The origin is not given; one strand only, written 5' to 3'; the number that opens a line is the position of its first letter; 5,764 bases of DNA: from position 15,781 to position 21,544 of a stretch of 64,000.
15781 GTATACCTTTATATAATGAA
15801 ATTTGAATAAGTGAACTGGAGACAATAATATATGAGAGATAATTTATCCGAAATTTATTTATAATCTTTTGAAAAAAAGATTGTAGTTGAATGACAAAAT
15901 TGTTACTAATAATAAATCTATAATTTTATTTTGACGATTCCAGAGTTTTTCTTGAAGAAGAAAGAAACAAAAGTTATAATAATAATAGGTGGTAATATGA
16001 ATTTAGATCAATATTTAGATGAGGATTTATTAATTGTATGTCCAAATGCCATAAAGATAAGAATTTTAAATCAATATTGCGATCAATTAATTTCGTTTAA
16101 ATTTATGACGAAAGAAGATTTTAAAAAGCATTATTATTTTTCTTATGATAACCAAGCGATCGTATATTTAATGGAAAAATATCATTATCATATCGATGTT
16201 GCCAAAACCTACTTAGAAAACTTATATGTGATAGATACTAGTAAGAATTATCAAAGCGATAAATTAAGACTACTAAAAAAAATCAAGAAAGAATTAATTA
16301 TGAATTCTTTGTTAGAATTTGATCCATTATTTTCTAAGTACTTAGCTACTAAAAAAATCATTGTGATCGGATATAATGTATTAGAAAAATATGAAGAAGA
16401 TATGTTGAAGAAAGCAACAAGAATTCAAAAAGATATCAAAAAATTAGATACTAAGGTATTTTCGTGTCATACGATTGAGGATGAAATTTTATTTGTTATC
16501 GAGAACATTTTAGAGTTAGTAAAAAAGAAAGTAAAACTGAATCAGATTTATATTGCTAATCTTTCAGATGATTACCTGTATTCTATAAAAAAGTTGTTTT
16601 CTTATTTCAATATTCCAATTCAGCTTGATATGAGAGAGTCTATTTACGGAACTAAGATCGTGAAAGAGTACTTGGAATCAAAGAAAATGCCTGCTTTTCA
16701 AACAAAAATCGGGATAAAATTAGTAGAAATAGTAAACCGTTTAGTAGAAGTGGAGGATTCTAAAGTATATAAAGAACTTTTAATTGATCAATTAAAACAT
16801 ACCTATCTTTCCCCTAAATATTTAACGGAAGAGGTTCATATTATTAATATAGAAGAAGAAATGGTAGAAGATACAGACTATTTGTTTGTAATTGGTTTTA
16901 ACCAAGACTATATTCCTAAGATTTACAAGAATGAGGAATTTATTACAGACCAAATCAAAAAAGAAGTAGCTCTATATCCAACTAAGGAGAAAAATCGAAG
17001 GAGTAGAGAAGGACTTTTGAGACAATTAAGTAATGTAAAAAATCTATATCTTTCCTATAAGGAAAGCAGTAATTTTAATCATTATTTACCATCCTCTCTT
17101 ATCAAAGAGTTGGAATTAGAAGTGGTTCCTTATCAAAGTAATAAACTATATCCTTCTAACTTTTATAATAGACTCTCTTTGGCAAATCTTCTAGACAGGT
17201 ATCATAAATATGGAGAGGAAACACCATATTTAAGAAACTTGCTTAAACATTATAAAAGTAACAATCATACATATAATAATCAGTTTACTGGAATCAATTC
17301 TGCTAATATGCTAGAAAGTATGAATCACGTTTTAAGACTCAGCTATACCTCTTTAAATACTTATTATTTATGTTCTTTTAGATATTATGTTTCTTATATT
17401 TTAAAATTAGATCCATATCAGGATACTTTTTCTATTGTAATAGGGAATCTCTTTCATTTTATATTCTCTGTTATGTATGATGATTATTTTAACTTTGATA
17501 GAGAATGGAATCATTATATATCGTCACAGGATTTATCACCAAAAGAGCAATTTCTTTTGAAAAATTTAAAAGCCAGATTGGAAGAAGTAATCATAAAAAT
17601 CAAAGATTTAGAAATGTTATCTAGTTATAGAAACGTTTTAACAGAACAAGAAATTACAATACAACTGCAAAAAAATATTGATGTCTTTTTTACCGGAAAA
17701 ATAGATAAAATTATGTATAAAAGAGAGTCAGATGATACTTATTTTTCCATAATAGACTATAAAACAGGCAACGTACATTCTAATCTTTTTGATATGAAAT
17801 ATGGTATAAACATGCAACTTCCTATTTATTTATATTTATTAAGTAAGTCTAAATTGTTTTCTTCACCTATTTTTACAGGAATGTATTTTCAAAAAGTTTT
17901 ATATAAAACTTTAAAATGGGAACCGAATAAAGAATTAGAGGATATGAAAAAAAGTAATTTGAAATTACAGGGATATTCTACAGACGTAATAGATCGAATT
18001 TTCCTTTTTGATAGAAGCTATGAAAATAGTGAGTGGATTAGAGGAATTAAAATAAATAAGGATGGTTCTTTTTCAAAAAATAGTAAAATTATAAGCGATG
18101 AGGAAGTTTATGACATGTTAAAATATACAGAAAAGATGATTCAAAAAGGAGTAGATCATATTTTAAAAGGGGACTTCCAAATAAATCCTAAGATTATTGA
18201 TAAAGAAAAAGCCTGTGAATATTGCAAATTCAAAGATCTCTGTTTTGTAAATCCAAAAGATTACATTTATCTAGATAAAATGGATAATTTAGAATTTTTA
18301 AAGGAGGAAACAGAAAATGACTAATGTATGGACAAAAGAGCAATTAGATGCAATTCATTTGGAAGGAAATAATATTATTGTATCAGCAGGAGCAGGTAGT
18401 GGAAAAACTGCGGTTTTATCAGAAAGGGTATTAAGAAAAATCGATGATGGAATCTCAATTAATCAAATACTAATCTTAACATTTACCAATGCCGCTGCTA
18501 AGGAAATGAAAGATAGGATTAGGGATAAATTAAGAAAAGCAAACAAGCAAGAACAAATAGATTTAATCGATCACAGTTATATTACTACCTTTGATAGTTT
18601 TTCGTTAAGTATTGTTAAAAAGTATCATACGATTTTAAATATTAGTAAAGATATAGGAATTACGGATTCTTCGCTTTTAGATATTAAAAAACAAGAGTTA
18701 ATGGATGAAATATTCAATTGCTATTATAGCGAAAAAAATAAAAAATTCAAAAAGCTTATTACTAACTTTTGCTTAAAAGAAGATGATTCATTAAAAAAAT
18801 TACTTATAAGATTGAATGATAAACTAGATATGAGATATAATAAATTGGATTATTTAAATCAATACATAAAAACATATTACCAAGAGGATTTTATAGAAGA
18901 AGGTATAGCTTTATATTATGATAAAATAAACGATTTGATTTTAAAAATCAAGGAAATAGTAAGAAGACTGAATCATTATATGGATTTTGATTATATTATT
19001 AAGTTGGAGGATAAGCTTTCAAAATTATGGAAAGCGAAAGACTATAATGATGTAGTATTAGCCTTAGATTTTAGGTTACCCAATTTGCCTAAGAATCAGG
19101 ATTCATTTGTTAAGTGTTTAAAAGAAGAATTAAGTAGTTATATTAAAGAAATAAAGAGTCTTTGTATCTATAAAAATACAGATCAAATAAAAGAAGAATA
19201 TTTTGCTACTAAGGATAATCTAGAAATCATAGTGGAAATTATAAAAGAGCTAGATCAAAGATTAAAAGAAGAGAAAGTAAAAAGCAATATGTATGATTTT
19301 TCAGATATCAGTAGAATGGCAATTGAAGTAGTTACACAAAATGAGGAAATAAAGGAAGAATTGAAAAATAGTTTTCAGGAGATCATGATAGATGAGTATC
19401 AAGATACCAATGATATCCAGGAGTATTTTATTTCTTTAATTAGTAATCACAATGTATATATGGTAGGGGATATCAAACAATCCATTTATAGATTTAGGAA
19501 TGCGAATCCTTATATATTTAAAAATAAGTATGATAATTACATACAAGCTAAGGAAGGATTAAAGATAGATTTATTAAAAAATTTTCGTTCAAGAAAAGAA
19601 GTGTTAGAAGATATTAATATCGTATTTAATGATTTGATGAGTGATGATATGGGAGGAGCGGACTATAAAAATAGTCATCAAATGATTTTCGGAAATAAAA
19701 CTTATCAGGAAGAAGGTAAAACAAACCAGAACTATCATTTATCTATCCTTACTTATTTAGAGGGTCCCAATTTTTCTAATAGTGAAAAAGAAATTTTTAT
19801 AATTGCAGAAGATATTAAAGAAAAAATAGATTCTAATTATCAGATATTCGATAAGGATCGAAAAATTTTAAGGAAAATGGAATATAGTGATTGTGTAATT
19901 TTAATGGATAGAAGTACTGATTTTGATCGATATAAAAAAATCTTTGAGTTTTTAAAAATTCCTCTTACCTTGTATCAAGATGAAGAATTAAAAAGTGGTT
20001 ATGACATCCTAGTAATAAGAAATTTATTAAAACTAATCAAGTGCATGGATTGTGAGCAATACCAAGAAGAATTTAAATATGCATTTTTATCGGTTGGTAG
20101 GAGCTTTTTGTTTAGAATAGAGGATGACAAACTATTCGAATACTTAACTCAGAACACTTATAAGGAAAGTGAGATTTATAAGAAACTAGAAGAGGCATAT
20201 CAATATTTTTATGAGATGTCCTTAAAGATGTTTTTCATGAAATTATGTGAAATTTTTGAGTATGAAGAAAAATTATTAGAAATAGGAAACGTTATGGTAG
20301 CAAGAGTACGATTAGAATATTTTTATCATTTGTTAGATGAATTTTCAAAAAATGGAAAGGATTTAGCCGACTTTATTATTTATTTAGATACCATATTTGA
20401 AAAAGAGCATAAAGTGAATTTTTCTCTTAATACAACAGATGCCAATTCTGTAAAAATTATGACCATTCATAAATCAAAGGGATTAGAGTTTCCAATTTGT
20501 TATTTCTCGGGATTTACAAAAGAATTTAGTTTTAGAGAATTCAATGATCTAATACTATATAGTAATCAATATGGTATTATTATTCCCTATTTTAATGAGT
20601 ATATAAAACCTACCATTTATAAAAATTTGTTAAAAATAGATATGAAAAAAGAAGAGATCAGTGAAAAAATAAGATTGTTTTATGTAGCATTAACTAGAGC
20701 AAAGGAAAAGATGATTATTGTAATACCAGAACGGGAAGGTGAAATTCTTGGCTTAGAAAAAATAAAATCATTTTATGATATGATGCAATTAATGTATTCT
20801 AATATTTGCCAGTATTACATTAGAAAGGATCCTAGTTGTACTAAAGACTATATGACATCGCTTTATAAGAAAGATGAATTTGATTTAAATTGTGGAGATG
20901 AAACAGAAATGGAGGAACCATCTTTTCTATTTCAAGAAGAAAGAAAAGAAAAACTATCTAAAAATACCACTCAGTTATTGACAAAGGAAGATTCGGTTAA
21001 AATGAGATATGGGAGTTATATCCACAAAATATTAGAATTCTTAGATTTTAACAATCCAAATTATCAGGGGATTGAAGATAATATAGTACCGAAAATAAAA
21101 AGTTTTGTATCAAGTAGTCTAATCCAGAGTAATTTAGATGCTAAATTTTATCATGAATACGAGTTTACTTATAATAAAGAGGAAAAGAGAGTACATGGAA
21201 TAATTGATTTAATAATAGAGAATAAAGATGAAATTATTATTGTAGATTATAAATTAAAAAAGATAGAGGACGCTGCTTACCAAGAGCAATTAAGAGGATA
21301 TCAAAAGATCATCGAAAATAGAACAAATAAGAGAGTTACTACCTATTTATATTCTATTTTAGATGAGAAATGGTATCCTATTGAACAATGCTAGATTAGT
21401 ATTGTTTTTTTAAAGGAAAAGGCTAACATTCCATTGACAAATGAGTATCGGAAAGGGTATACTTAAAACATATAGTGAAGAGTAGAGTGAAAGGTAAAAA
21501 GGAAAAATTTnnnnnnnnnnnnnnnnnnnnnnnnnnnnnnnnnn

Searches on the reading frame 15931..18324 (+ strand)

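Call 6: search_protein_families(library=pfam, proteins=[window:15931-18324:+], max_evalue=0.1)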
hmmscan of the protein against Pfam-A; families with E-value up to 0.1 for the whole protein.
window:15931-18324:+ (797 aa): 2 families
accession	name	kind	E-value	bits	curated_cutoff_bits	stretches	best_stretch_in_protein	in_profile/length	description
PF12705.13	PDDEXK_1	-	4.5e-26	92.7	22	1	469-771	1-246/247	PD-(D/E)XK nuclease superfamily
PF10504.14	DUF2452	-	0.058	13.3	25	1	533-609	35-110/156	Protein of unknown function (DUF2452)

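Call 7: search_protein_families(library=ncbifam, proteins=[window:15931-18324:+], max_evalue=0.1)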
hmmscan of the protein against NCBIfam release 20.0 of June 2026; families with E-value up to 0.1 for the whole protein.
window:15931-18324:+ (797 aa): 6 families
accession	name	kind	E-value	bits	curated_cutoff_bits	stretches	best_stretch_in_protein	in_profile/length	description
TIGR02773.1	addB_Gpos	equivalog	4.2e-33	114.1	903.7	2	574-775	921-1130/1159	helicase-exonuclease AddAB subunit AddB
TIGR02774.1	rexB_recomb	equivalog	5.7e-15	54.8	718.35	1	465-757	740-1033/1076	ATP-dependent nuclease subunit B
TIGR03623.1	TIGR03623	subfamily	4.4e-07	28.5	299.6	1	585-662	735-807/876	probable DNA repair protein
TIGR02786.1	addB_alphas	equivalog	0.0048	15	486.5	1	547-632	839-922/1024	double-strand break repair protein AddB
TIGR03446.1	mycothiol_Mca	equivalog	0.022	14.3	277.15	1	399-474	164-239/283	mycothiol conjugate amidase Mca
TIGR00952.1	S15_bact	equivalog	0.031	14.6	63.65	1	337-396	28-84/86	30S ribosomal protein S15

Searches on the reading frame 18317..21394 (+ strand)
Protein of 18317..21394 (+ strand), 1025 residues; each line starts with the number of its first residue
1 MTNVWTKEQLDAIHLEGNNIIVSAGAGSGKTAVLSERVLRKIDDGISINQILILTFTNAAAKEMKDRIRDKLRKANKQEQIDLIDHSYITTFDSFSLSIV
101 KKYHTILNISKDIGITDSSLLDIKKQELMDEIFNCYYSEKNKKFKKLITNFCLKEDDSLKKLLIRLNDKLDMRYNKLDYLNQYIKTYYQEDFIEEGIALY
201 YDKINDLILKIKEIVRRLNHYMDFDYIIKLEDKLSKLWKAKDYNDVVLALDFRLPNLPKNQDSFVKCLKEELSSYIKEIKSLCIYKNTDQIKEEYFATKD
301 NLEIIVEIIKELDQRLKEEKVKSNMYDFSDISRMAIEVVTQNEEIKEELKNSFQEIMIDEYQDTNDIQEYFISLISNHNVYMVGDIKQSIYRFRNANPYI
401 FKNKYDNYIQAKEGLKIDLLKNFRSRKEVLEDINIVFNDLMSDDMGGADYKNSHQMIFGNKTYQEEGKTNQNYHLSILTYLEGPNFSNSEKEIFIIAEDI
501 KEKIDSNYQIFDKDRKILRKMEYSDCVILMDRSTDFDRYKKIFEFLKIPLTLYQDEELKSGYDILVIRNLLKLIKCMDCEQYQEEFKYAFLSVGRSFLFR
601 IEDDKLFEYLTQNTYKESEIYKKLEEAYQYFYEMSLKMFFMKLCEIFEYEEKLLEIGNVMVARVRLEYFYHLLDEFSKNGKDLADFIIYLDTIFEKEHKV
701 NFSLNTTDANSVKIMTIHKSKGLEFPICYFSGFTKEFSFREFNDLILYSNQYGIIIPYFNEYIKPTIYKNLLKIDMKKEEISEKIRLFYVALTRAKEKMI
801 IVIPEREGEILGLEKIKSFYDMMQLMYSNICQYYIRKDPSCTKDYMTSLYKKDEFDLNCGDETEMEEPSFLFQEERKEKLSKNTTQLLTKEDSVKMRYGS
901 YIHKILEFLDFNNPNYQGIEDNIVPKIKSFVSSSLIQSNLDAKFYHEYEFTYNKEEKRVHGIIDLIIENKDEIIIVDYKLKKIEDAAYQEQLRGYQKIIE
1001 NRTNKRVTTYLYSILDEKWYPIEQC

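Call 6: search_protein_families(library=pfam, proteins=[window:18317-21394:+], max_evalue=0.1)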
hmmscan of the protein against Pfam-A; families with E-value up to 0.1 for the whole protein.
window:18317-21394:+ (1025 aa): 8 families
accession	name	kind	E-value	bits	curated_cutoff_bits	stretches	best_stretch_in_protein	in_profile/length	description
PF00580.27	UvrD-helicase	-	1.3e-54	186.1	23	1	5-408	1-270/271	UvrD/REP helicase N-terminal domain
PF13361.12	UvrD_C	-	2.5e-18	67.1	25.6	1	417-802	1-346/350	UvrD-like helicase C-terminal domain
PF13245.12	AAA_19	-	5.8e-17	62.6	25.1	1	11-394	3-134/134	AAA domain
PF13538.12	UvrD_C_2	-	1.5e-08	34.8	27.4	2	776-802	25-52/52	UvrD-like helicase C-terminal domain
PF01443.25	Viral_helicase1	-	5.4e-07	30.1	21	0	778-802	203-227/228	Viral superfamily 1 RNA helicase core domain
PF12705.13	PDDEXK_1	-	3e-05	24.5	22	1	949-1003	118-173/247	PD-(D/E)XK nuclease superfamily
PF00270.35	DEAD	-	4.2e-05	23.8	26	1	12-75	7-72/167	DEAD/DEAH box helicase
PF13604.12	AAA_30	-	0.0075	16.5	27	1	17-68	17-66/191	AAA domain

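Call 7: search_protein_families(library=ncbifam, proteins=[window:18317-21394:+], max_evalue=0.1)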
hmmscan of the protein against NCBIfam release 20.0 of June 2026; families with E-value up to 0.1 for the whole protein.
window:18317-21394:+ (1025 aa): 20 families
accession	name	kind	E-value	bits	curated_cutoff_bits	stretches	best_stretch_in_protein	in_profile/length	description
TIGR02785.1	addA_Gpos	equivalog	2.7e-143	479.3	707.65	4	265-629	297-673/1234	helicase-exonuclease AddAB subunit AddA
TIGR00609.1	recB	equivalog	6.9e-54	183.4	696.05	2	85-807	111-816/1175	exodeoxyribonuclease V subunit beta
NF010485.0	PRK13909.1-2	equivalog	5.3e-48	163.9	650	3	694-1019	593-904/909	RecB-like helicase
TIGR02784.1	addA_alphas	equivalog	1.8e-46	159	860.75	2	292-802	327-868/1138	double-strand break repair helicase AddA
TIGR01073.1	pcrA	equivalog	5.5e-41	140.7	911.2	3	285-438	144-294/725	DNA helicase PcrA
TIGR01074.1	rep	equivalog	1.3e-38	132.8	951.45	3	8-157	5-144/668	DNA helicase Rep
TIGR01075.1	uvrD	equivalog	7.4e-36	123.7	1144.45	3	260-439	113-294/715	DNA helicase II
NF008743.0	PRK11773.1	equivalog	2.3e-34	118.8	965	3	303-438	164-298/720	DNA helicase II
NF008172.0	PRK10919.1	equivalog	7e-28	97.2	1168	3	303-437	162-291/673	DNA helicase Rep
NF010487.0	PRK13909.1-4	equivalog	7e-26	90.7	759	3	22-73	9-60/924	RecB-like helicase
NF008276.0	PRK11054.1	equivalog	1.6e-24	86.4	543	3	7-105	199-288/684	DNA helicase IV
NF008128.0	PRK10876.1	equivalog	4.6e-24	84.2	1697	2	257-888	283-896/1181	exodeoxyribonuclease V subunit beta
NF010486.0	PRK13909.1-3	equivalog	1.6e-10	39.7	1109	2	21-443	9-429/921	RecB-like helicase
NF010484.0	PRK13909.1-1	equivalog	2.4e-07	28.9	1074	2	20-78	8-66/945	RecB-like helicase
NF008744.0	PRK11776.1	equivalog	4.8e-05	22.1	524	1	13-73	37-97/460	ATP-dependent RNA helicase DbpA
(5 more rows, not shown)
